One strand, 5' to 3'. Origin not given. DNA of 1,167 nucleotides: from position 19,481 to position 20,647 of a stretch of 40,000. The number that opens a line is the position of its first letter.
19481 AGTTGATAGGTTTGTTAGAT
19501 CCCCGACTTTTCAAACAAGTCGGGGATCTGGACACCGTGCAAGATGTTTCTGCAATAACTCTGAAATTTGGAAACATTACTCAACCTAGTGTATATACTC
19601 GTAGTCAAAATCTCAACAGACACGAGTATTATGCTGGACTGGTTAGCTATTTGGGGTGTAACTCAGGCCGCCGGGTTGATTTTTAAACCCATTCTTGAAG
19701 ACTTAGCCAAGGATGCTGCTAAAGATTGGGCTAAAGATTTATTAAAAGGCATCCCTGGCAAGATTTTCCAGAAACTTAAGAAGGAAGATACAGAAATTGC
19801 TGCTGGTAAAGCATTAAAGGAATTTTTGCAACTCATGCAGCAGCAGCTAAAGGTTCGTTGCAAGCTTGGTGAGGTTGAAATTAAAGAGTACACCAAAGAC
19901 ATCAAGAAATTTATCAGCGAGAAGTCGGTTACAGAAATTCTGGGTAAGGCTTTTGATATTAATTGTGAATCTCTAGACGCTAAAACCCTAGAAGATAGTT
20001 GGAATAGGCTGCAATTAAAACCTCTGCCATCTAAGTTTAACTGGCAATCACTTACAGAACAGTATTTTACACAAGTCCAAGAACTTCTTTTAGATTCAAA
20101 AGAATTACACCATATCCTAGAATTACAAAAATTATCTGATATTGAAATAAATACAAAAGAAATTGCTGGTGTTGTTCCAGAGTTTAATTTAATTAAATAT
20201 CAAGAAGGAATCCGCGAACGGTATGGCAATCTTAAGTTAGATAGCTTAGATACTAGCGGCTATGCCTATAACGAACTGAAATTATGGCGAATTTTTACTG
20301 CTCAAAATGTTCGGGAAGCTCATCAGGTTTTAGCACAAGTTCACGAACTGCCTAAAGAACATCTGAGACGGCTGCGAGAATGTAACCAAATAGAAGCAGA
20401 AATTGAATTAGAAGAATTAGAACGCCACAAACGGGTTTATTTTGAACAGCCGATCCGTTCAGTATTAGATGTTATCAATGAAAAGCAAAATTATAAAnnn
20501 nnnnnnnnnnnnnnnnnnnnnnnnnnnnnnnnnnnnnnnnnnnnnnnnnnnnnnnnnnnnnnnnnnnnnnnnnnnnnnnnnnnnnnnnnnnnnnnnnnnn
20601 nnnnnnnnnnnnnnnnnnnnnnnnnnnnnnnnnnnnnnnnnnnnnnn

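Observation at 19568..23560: NLR-like NACHT-HEAT STAND NTPase with an unassigned ~290-aa N-terminal module: candidate novel defence or cell-death sensor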

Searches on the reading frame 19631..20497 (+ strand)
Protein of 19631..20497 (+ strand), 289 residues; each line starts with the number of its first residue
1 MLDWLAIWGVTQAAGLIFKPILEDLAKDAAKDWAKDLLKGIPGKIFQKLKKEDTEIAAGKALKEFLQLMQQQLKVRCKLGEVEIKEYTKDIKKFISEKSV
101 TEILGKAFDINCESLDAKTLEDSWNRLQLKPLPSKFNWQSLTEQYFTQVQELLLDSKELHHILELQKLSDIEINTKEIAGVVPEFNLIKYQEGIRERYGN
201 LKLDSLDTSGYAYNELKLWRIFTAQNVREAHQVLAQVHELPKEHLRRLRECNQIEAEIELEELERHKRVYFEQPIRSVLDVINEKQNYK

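Call 13: find_homologous_proteins(query=window:19631-20497:+, max_evalue=0.001)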
Query window:19631-20497:+ (289 aa): 121 proteins with E <= 0.001 among 1816 candidates; the best 120 are listed.
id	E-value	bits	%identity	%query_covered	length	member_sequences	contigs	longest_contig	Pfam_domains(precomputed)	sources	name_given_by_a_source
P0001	6.7e-172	588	92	100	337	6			PF22734.2,PF05729.19,PF20720.4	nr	nr:hypothetical protein [Nostoc edaphicum]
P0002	1.2e-167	574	91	100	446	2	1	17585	PF22734.2,PF24883.3,PF05729.19,PF20720.4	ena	-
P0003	3.5e-143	494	92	85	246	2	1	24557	PF22734.2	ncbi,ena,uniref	ncbi:hypothetical protein [uncultured Nostoc sp.]|uniref:hypothetical protein n=1 Tax=uncultured Nos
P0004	2.5e-111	389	60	100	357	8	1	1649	PF22734.2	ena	-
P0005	6.3e-109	382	61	99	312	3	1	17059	PF22734.2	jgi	jgi:sulfite reductase alpha subunit-like flavoprotein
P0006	1.5e-108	380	68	93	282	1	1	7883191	PF22734.2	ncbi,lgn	-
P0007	2.5e-107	376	90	66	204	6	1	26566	PF22734.2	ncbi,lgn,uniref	ncbi:hypothetical protein [Nostoc sp.]|uniref:hypothetical protein n=1 Tax=Nostoc sp. TaxID=1180 Rep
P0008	5.9e-106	372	62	98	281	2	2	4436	PF22734.2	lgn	-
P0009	3.2e-102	360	59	100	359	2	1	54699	PF22734.2,PF05729.19,PF20720.4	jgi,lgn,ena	jgi:predicted NACHT family NTPase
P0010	1.2e-101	358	58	99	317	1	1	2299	PF22734.2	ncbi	ncbi:MAG TPA: hypothetical protein V6D11_25765 [Waterburya sp.]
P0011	2.0e-101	357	60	100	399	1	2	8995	PF22734.2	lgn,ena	-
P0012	9.7e-101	355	56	100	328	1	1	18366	PF22734.2,PF01580.25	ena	-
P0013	7.2e-100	352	57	99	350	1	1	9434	PF22734.2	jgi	jgi:hypothetical protein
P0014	2.2e-99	350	57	99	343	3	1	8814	PF22734.2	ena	-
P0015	9.8e-99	348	58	99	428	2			PF22734.2,PF05729.19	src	-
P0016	1.1e-98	348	57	99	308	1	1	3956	PF22734.2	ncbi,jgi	jgi:hypothetical protein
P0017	2.8e-98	347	57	99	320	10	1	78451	PF22734.2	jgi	jgi:hypothetical protein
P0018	9.0e-98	345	62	89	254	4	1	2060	PF22734.2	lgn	-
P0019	6.3e-97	342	58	100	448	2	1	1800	PF22734.2,PF24883.3,PF05729.19,PF20720.4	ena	-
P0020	2.1e-96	341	63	89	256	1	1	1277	PF22734.2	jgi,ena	-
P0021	3.8e-95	336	58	92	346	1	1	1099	PF22734.2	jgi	-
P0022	1.8e-93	331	53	100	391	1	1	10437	PF22734.2,PF05729.19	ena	-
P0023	2.0e-93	331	54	100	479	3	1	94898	PF22734.2,PF24883.3,PF05729.19,PF13401.13,PF20720.4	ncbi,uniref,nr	ncbi:NACHT domain-containing protein [Brasilonema octagenarum]|uniref:NACHT domain-containing protei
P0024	1.1e-92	328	54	100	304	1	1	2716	PF22734.2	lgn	-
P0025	1.2e-92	328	53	100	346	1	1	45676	PF22734.2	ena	-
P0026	1.8e-92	328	55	99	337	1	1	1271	PF22734.2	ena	-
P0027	1.2e-90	322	53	99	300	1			PF22734.2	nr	nr:NTPase [Brasilonema sp. UFV-L1]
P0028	4.0e-90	320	55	100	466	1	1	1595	PF22734.2,PF24883.3,PF05729.19,PF13401.13,PF20720.4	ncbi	ncbi:MAG: NACHT domain-containing protein, partial [Brasilonema sp.]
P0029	3.9e-88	313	55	94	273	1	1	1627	PF22734.2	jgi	jgi:predicted NACHT family NTPase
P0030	5.2e-87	310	53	100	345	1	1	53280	PF22734.2,PF05729.19,PF20720.4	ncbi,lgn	-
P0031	6.7e-87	309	55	100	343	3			PF22734.2,PF20720.4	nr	nr:hypothetical protein [Nostoc sp. ChiSLP03a]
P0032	6.6e-86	306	51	99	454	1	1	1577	PF22734.2,PF24883.3,PF05729.19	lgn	-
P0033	7.6e-86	306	52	98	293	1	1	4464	PF22734.2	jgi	jgi:hypothetical protein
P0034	8.4e-86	306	58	87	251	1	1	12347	PF22734.2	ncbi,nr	ncbi:MAG: hypothetical protein MUD14_17485, partial [Hydrococcus sp. Prado102]|nr:hypothetical prote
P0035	9.4e-86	306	53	100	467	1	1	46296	PF22734.2,PF24883.3,PF05729.19,PF20720.4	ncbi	-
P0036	1.7e-85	305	56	91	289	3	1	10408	PF22734.2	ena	-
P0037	1.8e-82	295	51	100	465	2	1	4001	PF22734.2,PF24883.3,PF05729.19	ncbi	-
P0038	3.7e-80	287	51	100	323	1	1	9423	PF22734.2,PF05729.19,PF20720.4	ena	-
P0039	1.7e-79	285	49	100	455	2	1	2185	PF22734.2,PF24883.3,PF05729.19,PF20720.4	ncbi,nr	ncbi:MAG: NACHT domain-containing protein, partial [Okeania sp. SIO3C4]|nr:NACHT domain-containing p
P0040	9.5e-79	283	48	100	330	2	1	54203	PF22734.2,PF05729.19,PF20720.4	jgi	jgi:hypothetical protein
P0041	4.9e-78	280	74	56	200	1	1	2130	PF22734.2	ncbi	-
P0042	1.1e-76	276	49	93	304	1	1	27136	PF22734.2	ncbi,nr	ncbi:MAG: hypothetical protein VKL42_14840 [Snowella sp.]|nr:hypothetical protein [Snowella sp.]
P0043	1.3e-76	276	45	98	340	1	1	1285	PF22734.2,PF05729.19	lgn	-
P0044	2.2e-76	275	48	100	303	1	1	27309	PF22734.2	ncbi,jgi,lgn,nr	ncbi:MAG: hypothetical protein KME38_27015 [Spirirestis rafaelensis WJT71-NPBG6]|jgi:predicted NACHT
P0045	2.6e-76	275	48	94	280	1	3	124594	PF22734.2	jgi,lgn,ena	-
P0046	4.9e-76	274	47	98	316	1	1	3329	PF22734.2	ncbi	ncbi:MAG: signal transduction protein, partial [Microcystaceae cyanobacterium]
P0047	5.7e-76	273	51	92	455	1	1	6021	PF22734.2,PF24883.3,PF05729.19,PF20720.4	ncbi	ncbi:MAG: NACHT domain-containing NTPase, partial [Prochloraceae cyanobacterium]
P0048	1.8e-75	272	47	96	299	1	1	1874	PF22734.2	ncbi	-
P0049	2.4e-75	271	55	85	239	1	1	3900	PF22734.2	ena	-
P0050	2.8e-75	271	74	60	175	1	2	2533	PF22734.2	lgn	-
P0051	2.5e-74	268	48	97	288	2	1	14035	PF22734.2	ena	-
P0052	1.3e-72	262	48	98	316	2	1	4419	PF22734.2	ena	-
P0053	2.5e-72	262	57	75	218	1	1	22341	PF22734.2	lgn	-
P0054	2.6e-72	261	54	80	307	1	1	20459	PF22734.2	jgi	jgi:hypothetical protein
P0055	4.5e-72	261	53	80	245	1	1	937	PF22734.2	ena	-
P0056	5.1e-72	261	46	100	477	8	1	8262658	PF22734.2,PF24883.3,PF05729.19,PF20720.4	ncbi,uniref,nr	ncbi:NACHT domain-containing protein [Moorena bouillonii]|uniref:NACHT domain-containing protein n=1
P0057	1.2e-71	259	47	100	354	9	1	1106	PF22734.2,PF05729.19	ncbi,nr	ncbi:MAG: NACHT domain-containing protein, partial [Trichodesmium sp. St18_bin1]|nr:NACHT domain-con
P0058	1.5e-71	259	47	98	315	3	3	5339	PF22734.2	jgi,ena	-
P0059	2.0e-71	259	48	98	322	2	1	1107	PF22734.2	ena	-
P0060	2.7e-71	258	48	100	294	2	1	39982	PF22734.2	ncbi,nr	ncbi:MAG: AAA family ATPase, partial [Trichodesmium sp. MAG_R01]|nr:AAA family ATPase [Trichodesmium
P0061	6.5e-71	257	47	89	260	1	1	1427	PF22734.2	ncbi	-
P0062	1.0e-70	256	45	99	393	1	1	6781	PF22734.2,PF05729.19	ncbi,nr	ncbi:MAG: NACHT domain-containing protein, partial [Coleofasciculaceae cyanobacterium SM2_1_6]|nr:NA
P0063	2.0e-70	255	48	100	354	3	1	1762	PF22734.2,PF05729.19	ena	-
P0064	5.8e-70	254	46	100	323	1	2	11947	PF22734.2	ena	-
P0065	3.3e-69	251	45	98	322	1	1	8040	PF22734.2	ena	-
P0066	3.5e-69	251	48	100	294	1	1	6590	PF22734.2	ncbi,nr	ncbi:MAG: histidine kinase, partial [Trichodesmium sp. MAG_R03]|nr:histidine kinase [Trichodesmium s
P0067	5.2e-68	247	49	89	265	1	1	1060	PF22734.2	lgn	-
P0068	5.9e-68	247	46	94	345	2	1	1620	PF22734.2,PF05729.19,PF20720.4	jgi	jgi:predicted NACHT family NTPase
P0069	2.6e-67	245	58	67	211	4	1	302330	PF22734.2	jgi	jgi:hypothetical protein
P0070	3.4e-67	245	45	99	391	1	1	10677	PF22734.2,PF05729.19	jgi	-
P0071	8.1e-67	243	62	62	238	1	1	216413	PF22734.2,PF05729.19,PF20720.4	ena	-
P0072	2.9e-66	242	45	98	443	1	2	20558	PF22734.2,PF24883.3,PF05729.19,PF20720.4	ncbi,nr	ncbi:MAG: NACHT domain-containing protein [Xenococcaceae cyanobacterium MO_188.B29]|nr:NACHT domain-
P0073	6.0e-66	241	45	100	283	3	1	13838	PF22734.2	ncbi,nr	ncbi:MAG: histidine kinase, partial [Trichodesmium sp. MO_231.B1]|nr:histidine kinase [Trichodesmium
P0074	7.0e-66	240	46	100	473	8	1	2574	PF22734.2,PF24883.3,PF05729.19,PF20720.4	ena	-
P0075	7.7e-66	240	53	79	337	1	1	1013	PF22734.2,PF05729.19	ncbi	ncbi:MAG: NACHT domain-containing protein, partial [Microcystaceae cyanobacterium]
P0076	9.7e-66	240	43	95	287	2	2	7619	PF22734.2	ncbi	-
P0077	2.6e-64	235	44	100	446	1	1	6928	PF22734.2,PF24883.3,PF05729.19,PF20720.4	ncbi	ncbi:MAG: NACHT domain-containing NTPase, partial [Trichodesmium sp.]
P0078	1.2e-63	233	51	74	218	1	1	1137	PF22734.2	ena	-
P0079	2.6e-63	232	57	68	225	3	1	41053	PF22734.2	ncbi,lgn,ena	-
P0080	7.8e-63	230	44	93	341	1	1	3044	PF22734.2,PF05729.19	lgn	-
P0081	1.8e-62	229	42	98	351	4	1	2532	PF22734.2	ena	-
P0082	2.1e-62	229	45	96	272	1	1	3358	PF22734.2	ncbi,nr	ncbi:MAG: histidine kinase, partial [Okeania sp. SIO3H1]|nr:histidine kinase [Okeania sp. SIO3H1]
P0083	1.2e-61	226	43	98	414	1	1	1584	PF22734.2,PF05729.19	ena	-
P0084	4.1e-61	225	45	100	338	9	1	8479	PF22734.2,PF05729.19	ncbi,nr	ncbi:MAG: histidine kinase, partial [Trichodesmium sp. St19_bin1]|nr:histidine kinase [Trichodesmium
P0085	4.2e-60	221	44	89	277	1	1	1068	PF22734.2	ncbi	-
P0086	5.9e-59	218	49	79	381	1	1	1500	PF22734.2,PF24883.3,PF05729.19,PF20720.4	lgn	-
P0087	2.3e-57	212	43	100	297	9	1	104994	PF22734.2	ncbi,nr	ncbi:MAG: histidine kinase, partial [Trichodesmium sp. ALOHA_ZT_67]|nr:histidine kinase [Trichodesmi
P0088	2.5e-57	212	38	99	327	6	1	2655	PF22734.2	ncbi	ncbi:MAG: HEAT repeat domain-containing protein, partial [Isosphaeraceae bacterium]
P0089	2.6e-57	212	61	56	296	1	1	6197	PF22734.2,PF24883.3,PF05729.19,PF20720.4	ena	-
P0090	7.5e-57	211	53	68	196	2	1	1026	PF22734.2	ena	-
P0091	2.5e-56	209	43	91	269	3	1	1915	PF22734.2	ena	-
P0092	4.1e-56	208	52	76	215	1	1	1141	PF22734.2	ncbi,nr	ncbi:MAG: AAA family ATPase, partial [Trichodesmium sp. St2_bin2_1]|nr:AAA family ATPase [Trichodesm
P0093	1.6e-55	206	49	73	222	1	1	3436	PF22734.2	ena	-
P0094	3.7e-55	205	40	99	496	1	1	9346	PF22734.2,PF05729.19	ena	-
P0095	6.4e-55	204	41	99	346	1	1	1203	PF22734.2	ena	-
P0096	8.7e-54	201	41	100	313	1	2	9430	PF22734.2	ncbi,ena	-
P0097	1.4e-53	200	40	100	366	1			PF22734.2,PF05729.19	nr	nr:hypothetical protein [Hydrocoleum sp. CS-953]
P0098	2.2e-53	199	54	63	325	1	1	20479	PF22734.2,PF05729.19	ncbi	-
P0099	1.3e-52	197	37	98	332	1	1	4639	PF22734.2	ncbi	-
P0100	1.6e-52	197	39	88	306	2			PF22734.2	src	-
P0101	5.7e-52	195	90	37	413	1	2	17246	PF22734.2,PF13646.13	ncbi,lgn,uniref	ncbi:MAG: HEAT repeat domain-containing protein [Nostoc sp.]|uniref:HEAT repeat domain-containing pr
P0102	1.5e-51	193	39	92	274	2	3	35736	PF22734.2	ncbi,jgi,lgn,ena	-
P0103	1.7e-51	193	37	98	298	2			PF22734.2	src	-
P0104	2.6e-51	193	46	81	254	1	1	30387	PF22734.2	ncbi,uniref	ncbi:hypothetical protein [Dapis sp. BLCC M229]|uniref:hypothetical protein n=1 Tax=Dapis sp. BLCC M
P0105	1.1e-50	191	45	82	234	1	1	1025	PF22734.2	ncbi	-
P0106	3.9e-49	185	38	98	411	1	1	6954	PF22734.2,PF05729.19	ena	-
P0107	4.3e-49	185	39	93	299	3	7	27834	PF22734.2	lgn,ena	-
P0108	2.0e-46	177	51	63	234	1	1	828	PF22734.2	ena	-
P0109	1.1e-45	174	52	54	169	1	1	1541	PF22734.2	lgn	-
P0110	6.9e-45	172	34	89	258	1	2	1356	PF22734.2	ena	-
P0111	4.7e-44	169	43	72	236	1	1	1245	PF22734.2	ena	-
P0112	2.0e-42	163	51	56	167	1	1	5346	PF22734.2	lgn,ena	-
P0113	2.4e-42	163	50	58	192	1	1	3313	PF22734.2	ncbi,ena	-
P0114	6.8e-42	162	49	58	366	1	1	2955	PF22734.2,PF24883.3,PF05729.19,PF20720.4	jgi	jgi:predicted NACHT family NTPase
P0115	3.1e-38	150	49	53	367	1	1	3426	PF22734.2,PF13646.13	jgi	jgi:predicted NACHT family NTPase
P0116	3.6e-37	146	44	64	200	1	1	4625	PF22734.2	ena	-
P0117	3.2e-36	143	43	61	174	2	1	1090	PF22734.2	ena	-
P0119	8.7e-29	119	36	73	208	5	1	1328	PF22734.2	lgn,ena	-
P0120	3.3e-21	94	32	65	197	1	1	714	PF22734.2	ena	-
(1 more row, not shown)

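Call 17: find_related_loci(query=window:19631-20497:+, collection=genome_contigs, flank=10000)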
Query window:19631-20497:+ (289 aa) in genome_contigs; peptide patterns used: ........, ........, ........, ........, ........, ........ (x = any residue, [..] = any of these).
272 stretches matched a pattern; 189 encode a relative of the query (tblastn E <= 1e-3); the best 80 are kept; 80 distinct loci.
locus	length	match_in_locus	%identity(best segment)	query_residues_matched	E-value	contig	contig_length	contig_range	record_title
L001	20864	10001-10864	91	1-289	3e-177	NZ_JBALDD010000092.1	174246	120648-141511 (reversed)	MAG: Nostoc sp. isolate P12649 bin 6 NODE_21_length_174246_cov_150.672497, whole genome shotgun sequence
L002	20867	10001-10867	90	1-289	3e-176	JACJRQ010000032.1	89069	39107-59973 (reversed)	Nostoc calcicola FACHB-3891 contig32, whole genome shotgun sequence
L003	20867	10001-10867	90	1-289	2e-176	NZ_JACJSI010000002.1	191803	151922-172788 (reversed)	Nostoc flagelliforme FACHB-838 contig2, whole genome shotgun sequence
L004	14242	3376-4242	90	1-289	4e-176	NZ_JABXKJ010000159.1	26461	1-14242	MAG: Nostoc sp. NMS7 NODE_1853_length_26461_cov_28.7061, whole genome shotgun sequence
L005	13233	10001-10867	94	1-289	5e-175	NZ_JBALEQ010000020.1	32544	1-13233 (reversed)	MAG: Nostoc sp. isolate P8256 bin 3 NODE_660_length_32544_cov_162.313538, whole genome shotgun sequence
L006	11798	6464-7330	93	1-289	2e-174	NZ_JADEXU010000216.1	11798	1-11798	Nostoc sp. LEGE 12450 NODE_216_length_11798_cov_8.08088, whole genome shotgun sequence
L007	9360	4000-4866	90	1-289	4e-174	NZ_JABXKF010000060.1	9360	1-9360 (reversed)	MAG: Nostoc sp. LPT NODE_1273_length_9360_cov_98.1622, whole genome shotgun sequence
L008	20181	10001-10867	92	1-289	7e-173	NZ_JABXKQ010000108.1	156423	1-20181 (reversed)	MAG: Nostoc sp. JL34 NODE_193_length_156423_cov_121.396, whole genome shotgun sequence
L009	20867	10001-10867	92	1-289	8e-172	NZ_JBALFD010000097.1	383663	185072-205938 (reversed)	MAG: Nostoc sp. isolate P9121 bin 11 NODE_1_length_383663_cov_107.765669, whole genome shotgun sequence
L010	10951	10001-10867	91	1-289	5e-172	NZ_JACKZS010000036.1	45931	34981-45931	Nostoc sp. UCD121 NODE_36_length_45931_cov_9.25889_ID_71, whole genome shotgun sequence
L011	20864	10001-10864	91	1-289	9e-172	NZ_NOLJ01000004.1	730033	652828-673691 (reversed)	Nostoc sp. 'Peltigera membranacea cyanobiont' 210A scaffold4, whole genome shotgun sequence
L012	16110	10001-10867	88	1-289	1e-171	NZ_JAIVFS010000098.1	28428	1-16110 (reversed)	Nostoc mirabile CHAB5784 strain CHAB 5784 NODE_98_length_28428_cov_83.976220, whole genome shotgun sequence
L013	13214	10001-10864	92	1-289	1e-171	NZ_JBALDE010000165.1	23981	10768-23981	MAG: Nostoc sp. isolate P12650 bin 7 NODE_1032_length_23981_cov_94.434271, whole genome shotgun sequence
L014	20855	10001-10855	90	1-289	4e-171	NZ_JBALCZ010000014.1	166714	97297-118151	MAG: Nostoc sp. isolate P12591 bin 6 NODE_32_length_166714_cov_98.349186, whole genome shotgun sequence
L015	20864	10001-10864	92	1-289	2e-171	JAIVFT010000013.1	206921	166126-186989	Nostoc sp. CHAB 5824 NODE_13_length_206921_cov_52.440424, whole genome shotgun sequence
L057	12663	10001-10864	69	1-289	1e-129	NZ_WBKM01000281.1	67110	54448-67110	Nostoc sp. WHI contig-8000022, whole genome shotgun sequence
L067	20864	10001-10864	68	1-289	5e-117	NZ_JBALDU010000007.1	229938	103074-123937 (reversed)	MAG: Nostoc sp. isolate P2164 bin 3 NODE_7_length_229938_cov_16.256001, whole genome shotgun sequence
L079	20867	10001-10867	61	1-289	3e-114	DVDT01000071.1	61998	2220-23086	MAG TPA_asm: Trichormus sp. M33_DOE_039 k141_1514882, whole genome shotgun sequence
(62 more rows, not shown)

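Call 23: predict_structure(alignment_id=A1)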
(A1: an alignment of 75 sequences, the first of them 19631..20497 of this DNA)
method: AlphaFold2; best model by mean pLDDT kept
length: 289 residues; sequences in the alignment: 75
mean_pLDDT: 70.8   pTM: 0.60
mean pLDDT of the five models: 70.8, 69.4, 69.4, 68.4, 68.4
residues with pLDDT >= 90: 79; 70-90: 65; 50-70: 98; < 50: 47
segments of 3 or more residues with pLDDT < 50: 199-239
pLDDT, mean of each block of 10 residues (from residue 1): 63 73 73 75 68 80 93 94 94 92 88 92 96 96 94 78 70 58 60 55 42 38 33 40 65 66 64 55 54
secondary structure, 60 per line:
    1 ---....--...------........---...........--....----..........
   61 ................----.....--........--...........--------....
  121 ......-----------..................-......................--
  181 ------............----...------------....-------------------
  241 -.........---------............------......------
elements in order: H4-7 H19-26 H30-40 H43-46 H51-76 H81-85 H88-95 H98-108 H117-126 H138-155 H157-178 H187-198 H218-221 H242-250 H260-271 H278-283

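Call 26: fold_search(model_id=the predicted structure, library=pdb)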
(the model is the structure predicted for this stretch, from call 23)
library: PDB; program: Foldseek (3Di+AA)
matches with E <= 10: 36; with E <= 0.001: 0
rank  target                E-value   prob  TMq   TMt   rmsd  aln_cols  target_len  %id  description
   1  5cwg                  2.1e+00  0.08  0.15  0.20  14.9       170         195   14  Crystal structure of de novo designed helical repeat protein DHR10 (released 2015-12-16)
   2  7tcd                  3.7e+00  0.05  0.13  0.10  15.6       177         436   17  LOV2-DARPIN fusion: D13 (released 2023-07-05)
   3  5zum_A                4.1e+00  0.03  0.13  0.08  16.2       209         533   14  Structure of dipeptidyl-peptidase III from Corallococcus sp. strain EGB (released 2019-06-12)
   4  1i4l_A                4.1e+00  0.02  0.10  0.14  24.7       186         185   13  CRYSTAL STRUCTURE ANALYSIS OF RAC1-GDP IN COMPLEX WITH ARFAPTIN (P41) (released 2001-05-16)
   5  6n4n_C                4.3e+00  0.03  0.14  0.17  16.7       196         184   13  Crystal structure of the designed protein DNCR2/danoprevir/NS3a complex (released 2019-09-11)
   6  1kw2_A                4.3e+00  0.03  0.12  0.09  18.2       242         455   12  CRYSTAL STRUCTURE OF UNCOMPLEXED VITAMIN D-BINDING PROTEIN (released 2002-06-19)
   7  7udj_H                4.5e+00  0.04  0.14  0.19  18.3       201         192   13  Crystal structure of designed helical repeat protein RPB_PEW3_R4 bound to PAWx4 peptide (released 2023-03-22)
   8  3g6i                  4.7e+00  0.04  0.13  0.17  20.4       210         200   12  Crystal structure of an outer membrane protein, part of a putative carbohydrate binding complex (bt_1022) from bacteroid (released 2009-02-17)
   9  1kxp_D                4.7e+00  0.01  0.09  0.06  22.3       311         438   10  CRYSTAL STRUCTURE OF HUMAN VITAMIN D-BINDING PROTEIN IN COMPLEX WITH SKELETAL ACTIN (released 2002-06-19)
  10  1x90_A                4.9e+00  0.03  0.11  0.18  15.1       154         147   12  Crystal structure of mutant form B of a pectin methylesterase inhibitor from Arabidopsis (released 2004-12-28)
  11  9j27                  5.4e+00  0.02  0.13  0.14  16.2       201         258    9  Fe-SaPolF-L-isoleucine copmplex (released 2025-10-08)
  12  6zl1_B                5.7e+00  0.02  0.12  0.09  19.8       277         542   14  Crystal structure of human serum albumin in complex with the MCL-1 neutralizing Alphabody CMPX-383B (released 2021-04-28)
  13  9i5r_A                5.7e+00  0.02  0.11  0.10  18.2       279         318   15  Interactions between Pex3 and Pex19 peptide in yeast (released 2025-02-19)
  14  6rw3_C                6.3e+00  0.02  0.12  0.09  19.8       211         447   10  The molecular basis for sugar import in malaria parasites. (released 2020-01-29)
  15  9g2r_A                6.6e+00  0.02  0.11  0.13  28.8       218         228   10  Endophilin B1 dimers bound to nanodiscs (released 2024-08-07)
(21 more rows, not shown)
